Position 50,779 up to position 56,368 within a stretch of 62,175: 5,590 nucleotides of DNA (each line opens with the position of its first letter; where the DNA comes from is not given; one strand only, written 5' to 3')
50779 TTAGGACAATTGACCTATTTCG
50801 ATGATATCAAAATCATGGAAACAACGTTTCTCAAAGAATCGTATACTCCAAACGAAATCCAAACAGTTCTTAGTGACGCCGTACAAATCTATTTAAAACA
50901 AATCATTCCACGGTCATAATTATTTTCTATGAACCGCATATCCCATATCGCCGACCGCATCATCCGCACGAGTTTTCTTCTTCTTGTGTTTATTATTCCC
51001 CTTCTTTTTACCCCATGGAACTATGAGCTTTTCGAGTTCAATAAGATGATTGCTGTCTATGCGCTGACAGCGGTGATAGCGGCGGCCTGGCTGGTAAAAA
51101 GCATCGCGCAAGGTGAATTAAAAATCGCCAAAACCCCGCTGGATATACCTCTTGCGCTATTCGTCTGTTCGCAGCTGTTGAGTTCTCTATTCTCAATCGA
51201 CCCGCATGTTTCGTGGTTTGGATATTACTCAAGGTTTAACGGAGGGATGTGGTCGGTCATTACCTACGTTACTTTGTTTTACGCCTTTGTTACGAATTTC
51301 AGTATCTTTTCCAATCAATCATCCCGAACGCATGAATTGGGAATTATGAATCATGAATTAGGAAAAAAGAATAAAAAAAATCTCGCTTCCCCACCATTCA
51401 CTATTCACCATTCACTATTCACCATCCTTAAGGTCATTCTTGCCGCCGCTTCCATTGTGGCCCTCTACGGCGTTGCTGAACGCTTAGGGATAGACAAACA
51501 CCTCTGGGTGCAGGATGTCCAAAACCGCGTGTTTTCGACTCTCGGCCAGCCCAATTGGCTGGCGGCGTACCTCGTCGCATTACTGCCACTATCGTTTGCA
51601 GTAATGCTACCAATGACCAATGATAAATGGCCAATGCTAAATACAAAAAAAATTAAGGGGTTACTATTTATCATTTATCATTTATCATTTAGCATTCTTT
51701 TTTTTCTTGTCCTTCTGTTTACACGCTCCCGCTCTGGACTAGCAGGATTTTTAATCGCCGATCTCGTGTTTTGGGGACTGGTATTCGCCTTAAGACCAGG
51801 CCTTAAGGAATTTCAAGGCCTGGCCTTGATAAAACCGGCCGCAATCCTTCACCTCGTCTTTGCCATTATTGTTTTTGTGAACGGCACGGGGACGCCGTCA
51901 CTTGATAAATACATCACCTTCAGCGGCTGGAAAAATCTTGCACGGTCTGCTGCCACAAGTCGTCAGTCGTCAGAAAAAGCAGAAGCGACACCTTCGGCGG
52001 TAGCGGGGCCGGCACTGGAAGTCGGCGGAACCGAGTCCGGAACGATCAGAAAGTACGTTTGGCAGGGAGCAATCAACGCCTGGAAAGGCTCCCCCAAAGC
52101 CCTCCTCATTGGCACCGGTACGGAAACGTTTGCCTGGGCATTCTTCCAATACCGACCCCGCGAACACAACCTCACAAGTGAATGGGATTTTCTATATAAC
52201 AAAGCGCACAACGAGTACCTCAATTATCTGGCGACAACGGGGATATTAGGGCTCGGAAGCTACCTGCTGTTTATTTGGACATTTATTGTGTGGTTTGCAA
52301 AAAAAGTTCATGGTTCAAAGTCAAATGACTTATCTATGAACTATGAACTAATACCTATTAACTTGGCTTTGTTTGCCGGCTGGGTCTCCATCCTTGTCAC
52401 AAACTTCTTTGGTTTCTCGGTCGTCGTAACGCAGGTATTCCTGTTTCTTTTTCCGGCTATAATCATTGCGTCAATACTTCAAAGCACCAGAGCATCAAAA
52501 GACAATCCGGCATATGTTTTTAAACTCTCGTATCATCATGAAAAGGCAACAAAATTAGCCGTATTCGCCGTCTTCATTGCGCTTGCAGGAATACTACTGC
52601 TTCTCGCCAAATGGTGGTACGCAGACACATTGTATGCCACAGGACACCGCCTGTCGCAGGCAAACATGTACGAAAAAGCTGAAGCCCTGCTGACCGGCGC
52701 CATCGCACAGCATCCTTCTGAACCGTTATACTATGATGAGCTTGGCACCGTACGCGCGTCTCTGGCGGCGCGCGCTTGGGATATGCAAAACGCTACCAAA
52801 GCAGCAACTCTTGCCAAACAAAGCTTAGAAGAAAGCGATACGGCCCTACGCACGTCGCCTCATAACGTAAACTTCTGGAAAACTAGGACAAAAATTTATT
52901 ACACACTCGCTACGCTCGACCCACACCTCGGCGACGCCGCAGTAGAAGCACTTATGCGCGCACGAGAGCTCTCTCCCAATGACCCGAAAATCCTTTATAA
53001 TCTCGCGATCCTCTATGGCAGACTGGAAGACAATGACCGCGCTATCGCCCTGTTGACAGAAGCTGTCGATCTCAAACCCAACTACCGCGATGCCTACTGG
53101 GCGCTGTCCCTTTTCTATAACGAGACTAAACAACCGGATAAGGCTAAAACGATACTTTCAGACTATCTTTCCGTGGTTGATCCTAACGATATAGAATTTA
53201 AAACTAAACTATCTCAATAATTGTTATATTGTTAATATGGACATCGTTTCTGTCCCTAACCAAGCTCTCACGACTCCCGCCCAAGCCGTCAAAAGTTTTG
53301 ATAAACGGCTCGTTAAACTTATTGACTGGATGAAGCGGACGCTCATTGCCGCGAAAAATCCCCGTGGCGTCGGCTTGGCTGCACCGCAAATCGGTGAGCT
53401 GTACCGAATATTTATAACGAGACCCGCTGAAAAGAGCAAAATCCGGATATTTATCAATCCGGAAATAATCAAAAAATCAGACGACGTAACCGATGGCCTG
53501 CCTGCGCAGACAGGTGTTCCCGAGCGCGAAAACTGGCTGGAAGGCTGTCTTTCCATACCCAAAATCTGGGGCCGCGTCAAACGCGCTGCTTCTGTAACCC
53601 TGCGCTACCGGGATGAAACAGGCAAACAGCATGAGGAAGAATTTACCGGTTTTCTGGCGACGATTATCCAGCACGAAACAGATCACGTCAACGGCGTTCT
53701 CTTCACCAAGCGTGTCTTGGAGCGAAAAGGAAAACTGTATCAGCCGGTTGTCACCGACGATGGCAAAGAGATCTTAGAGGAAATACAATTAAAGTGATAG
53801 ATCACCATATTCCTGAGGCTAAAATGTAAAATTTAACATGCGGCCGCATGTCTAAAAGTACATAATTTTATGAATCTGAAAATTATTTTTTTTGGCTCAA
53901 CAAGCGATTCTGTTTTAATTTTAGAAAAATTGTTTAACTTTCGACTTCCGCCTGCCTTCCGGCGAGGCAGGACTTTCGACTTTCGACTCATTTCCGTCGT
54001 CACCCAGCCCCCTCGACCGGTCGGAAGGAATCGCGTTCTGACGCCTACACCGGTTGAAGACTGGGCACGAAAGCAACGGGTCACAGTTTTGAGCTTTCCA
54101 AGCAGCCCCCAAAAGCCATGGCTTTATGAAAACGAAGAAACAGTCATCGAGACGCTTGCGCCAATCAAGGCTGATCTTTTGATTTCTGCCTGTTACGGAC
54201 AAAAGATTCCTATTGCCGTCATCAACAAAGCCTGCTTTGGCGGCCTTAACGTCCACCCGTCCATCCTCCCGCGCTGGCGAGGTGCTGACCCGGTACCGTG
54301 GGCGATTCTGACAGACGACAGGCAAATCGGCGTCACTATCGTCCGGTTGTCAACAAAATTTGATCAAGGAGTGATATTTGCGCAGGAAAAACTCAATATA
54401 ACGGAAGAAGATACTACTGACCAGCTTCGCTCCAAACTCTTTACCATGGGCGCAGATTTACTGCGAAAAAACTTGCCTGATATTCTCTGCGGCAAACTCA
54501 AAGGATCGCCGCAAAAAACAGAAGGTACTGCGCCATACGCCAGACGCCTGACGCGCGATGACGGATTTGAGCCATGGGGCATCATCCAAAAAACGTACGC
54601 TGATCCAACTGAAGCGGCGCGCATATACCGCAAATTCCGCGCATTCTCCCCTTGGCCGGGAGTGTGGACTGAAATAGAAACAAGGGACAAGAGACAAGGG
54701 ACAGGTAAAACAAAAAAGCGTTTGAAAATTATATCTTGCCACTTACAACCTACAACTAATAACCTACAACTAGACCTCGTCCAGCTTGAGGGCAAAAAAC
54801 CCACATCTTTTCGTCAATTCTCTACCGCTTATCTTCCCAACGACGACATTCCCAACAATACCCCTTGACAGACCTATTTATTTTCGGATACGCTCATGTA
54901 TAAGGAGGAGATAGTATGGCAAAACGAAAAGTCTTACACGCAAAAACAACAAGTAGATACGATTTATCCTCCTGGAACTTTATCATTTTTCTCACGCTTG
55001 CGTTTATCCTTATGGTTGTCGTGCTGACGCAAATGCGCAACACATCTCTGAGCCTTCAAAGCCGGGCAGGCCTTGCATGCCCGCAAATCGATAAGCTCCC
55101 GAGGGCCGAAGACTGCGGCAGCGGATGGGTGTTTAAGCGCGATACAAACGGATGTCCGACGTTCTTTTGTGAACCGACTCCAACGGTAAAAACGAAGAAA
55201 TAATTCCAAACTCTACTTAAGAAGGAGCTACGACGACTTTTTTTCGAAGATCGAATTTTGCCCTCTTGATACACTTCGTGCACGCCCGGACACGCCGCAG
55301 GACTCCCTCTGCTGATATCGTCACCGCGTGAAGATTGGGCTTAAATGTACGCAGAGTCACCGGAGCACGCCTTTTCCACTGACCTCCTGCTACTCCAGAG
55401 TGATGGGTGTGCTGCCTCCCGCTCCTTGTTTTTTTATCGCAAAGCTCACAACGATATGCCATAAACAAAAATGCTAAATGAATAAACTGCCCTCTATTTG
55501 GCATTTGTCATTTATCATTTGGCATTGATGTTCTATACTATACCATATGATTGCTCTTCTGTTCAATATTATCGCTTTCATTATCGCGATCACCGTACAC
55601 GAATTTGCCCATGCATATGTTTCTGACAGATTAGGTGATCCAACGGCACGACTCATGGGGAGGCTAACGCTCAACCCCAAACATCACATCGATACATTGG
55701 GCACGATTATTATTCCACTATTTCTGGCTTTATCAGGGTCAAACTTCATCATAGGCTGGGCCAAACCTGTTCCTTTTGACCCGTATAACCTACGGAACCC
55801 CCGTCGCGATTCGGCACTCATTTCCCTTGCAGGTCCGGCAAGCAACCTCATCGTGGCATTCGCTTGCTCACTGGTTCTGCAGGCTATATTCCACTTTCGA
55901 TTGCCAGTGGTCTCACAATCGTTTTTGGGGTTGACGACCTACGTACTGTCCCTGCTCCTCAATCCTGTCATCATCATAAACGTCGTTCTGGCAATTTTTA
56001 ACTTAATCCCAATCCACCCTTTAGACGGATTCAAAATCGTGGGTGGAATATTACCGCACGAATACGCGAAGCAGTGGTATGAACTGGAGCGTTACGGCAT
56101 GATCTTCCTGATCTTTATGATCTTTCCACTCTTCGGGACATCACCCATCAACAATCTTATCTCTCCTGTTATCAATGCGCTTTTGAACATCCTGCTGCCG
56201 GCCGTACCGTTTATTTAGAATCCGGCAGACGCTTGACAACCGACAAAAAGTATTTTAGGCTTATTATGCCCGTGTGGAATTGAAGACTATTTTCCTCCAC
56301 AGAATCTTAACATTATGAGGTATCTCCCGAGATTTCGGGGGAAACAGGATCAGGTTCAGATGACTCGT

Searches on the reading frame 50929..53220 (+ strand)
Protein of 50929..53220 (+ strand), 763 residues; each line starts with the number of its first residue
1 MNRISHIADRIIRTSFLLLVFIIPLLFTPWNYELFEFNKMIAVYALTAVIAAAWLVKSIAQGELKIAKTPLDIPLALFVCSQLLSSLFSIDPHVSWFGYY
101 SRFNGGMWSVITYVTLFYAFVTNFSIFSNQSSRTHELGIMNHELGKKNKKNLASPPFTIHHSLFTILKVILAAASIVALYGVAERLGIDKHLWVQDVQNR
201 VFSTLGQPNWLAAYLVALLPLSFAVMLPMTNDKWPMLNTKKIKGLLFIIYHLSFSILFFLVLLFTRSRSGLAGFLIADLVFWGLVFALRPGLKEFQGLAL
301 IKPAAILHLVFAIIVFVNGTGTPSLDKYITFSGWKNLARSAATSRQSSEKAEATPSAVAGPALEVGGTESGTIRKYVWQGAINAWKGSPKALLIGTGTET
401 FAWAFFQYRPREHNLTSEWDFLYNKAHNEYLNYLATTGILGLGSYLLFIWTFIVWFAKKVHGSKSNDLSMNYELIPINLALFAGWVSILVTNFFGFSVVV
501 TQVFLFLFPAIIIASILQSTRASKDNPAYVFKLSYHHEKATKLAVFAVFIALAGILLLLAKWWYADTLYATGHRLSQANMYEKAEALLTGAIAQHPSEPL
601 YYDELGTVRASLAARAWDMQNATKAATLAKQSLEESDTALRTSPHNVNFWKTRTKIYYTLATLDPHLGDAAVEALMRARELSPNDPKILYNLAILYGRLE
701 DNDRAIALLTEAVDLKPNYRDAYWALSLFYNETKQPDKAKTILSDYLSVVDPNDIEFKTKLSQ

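Call 80: search_protein_families(library=pfam, proteins=[window:50929-53220:+], max_evalue=0.001)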
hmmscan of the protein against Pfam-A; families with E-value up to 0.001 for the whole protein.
window:50929-53220:+ (763 aa): 11 families
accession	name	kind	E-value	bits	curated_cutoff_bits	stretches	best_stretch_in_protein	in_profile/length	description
PF04932.20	Wzy_C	-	1.1e-12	48.4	31.7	1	255-445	3-148/149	O-Antigen ligase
PF13428.12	TPR_14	-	1.5e-11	44.2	23.5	0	567-606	3-42/44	Tetratricopeptide repeat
PF14559.12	TPR_19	-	1.6e-11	44.8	25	1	700-749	5-54/68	Tetratricopeptide repeat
PF13414.12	TPR_11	-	2.8e-08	33.8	26.8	1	669-699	11-41/42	TPR repeat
PF13181.12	TPR_8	-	3e-07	30.5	25.7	1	687-719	2-34/34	Tetratricopeptide repeat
PF13432.12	TPR_16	-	2.7e-06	28.1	32.7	1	690-739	1-50/65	Tetratricopeptide repeat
PF07719.23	TPR_2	-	3e-06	27.4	27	1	686-719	1-34/34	Tetratricopeptide repeat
PF00515.34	TPR_1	-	4e-06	26.8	27.8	1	686-719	1-34/34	Tetratricopeptide repeat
PF13424.12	TPR_12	-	9.8e-06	26.1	30.1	0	667-716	16-75/77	Tetratricopeptide repeat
PF23914.1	TPR_CcmH_CycH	-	1.4e-05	25.4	42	1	638-754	41-155/158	Cytochrome c-type biogenesis protein H TPR domain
PF13431.12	TPR_17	-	5.8e-05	23.5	24.4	0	680-706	7-33/34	Tetratricopeptide repeat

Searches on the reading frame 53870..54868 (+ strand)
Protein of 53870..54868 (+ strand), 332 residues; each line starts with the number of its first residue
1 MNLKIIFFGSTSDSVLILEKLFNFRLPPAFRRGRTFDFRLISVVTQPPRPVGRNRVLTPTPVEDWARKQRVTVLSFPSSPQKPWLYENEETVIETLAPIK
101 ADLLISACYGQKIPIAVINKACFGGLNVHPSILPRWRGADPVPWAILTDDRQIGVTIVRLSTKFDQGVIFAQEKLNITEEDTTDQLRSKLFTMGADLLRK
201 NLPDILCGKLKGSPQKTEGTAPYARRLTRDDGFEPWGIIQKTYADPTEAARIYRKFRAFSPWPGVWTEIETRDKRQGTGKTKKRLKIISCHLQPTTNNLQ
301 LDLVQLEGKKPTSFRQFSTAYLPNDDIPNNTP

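Call 80: search_protein_families(library=pfam, proteins=[window:53870-54868:+], max_evalue=0.001)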
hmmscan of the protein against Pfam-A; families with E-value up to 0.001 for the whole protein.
window:53870-54868:+ (332 aa): 2 families
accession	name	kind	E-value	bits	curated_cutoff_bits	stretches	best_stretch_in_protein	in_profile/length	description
PF00551.24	Formyl_trans_N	-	1.7e-28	100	26.1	1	38-196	28-175/181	Formyl transferase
PF02911.23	Formyl_trans_C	-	5.6e-07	30.1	21.1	1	248-297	14-52/100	Formyl transferase, C-terminal domain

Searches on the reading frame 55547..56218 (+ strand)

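Call 107: search_protein_families(library=pfam, proteins=[window:55547-56218:+], max_evalue=0.001)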
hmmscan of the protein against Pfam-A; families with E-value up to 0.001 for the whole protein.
window:55547-56218:+ (223 aa): 1 family
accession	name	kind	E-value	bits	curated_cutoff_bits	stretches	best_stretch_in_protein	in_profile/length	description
PF02163.28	Peptidase_M50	-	1.8e-15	57.4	27.2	1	8-170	3-195/221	Peptidase family M50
